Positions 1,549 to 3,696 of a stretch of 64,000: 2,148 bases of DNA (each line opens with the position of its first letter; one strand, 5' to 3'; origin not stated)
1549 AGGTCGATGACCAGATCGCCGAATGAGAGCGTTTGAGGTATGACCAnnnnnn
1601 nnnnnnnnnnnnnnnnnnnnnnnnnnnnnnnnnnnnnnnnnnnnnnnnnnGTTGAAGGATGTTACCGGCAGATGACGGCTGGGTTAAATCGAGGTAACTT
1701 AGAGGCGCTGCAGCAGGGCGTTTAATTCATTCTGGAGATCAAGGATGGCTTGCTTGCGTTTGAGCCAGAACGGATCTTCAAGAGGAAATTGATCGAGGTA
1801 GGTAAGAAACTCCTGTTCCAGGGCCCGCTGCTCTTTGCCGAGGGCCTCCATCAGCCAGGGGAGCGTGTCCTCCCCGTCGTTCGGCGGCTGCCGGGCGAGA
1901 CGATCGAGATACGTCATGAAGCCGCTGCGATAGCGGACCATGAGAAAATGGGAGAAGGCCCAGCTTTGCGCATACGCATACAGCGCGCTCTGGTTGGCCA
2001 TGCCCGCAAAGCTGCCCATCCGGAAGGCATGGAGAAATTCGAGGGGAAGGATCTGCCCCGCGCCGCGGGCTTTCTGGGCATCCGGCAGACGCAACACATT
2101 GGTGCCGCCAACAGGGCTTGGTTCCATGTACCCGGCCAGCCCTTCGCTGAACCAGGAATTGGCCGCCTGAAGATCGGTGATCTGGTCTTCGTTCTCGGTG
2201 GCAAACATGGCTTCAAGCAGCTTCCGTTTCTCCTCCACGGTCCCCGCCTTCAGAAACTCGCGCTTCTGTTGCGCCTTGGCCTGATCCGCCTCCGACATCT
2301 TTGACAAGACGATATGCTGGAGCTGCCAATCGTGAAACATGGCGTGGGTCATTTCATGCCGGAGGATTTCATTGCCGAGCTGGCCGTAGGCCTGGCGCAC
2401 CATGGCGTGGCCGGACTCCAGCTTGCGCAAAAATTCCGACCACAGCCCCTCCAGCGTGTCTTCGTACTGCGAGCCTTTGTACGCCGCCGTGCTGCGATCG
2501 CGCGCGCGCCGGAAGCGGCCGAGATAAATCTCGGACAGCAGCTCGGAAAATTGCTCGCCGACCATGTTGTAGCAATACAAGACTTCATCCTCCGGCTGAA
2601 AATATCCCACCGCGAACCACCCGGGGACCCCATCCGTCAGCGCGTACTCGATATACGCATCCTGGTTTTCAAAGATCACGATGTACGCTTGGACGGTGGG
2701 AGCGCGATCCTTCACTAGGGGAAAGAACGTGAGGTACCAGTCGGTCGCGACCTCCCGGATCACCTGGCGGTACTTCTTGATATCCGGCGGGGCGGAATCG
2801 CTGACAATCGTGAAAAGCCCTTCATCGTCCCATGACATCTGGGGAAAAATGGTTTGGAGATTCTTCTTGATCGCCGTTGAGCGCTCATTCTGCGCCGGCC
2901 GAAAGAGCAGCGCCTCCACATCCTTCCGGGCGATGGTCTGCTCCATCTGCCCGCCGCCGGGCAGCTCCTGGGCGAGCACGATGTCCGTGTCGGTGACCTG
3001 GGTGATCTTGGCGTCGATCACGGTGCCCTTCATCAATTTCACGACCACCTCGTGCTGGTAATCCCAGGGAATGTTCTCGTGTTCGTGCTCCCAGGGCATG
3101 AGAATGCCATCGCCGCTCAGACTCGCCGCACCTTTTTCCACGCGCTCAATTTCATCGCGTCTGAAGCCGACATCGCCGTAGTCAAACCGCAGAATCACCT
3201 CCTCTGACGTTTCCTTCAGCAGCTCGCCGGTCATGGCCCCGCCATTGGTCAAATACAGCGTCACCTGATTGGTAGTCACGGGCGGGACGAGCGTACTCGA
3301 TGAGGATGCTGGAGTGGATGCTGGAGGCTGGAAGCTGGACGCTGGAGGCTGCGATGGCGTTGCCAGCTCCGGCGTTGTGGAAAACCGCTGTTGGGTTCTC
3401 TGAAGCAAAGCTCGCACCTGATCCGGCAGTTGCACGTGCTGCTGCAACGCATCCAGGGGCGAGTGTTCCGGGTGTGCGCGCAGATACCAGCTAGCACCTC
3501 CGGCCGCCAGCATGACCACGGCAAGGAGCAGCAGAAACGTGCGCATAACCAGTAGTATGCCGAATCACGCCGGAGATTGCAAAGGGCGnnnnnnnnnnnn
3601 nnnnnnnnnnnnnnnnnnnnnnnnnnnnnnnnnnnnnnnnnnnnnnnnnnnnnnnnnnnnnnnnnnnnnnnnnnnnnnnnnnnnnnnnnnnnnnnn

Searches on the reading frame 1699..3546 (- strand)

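Call 23: search_protein_families(library=pfam, proteins=[window:1699-3546:-], max_evalue=0.00001)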
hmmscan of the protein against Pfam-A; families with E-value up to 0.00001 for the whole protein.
window:1699-3546:- (615 aa): 1 family
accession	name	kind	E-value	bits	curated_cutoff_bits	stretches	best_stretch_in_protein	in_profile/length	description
PF07607.17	DUF1570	-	4.6e-06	27.4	22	0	462-556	26-128/129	Protein of unknown function (DUF1570)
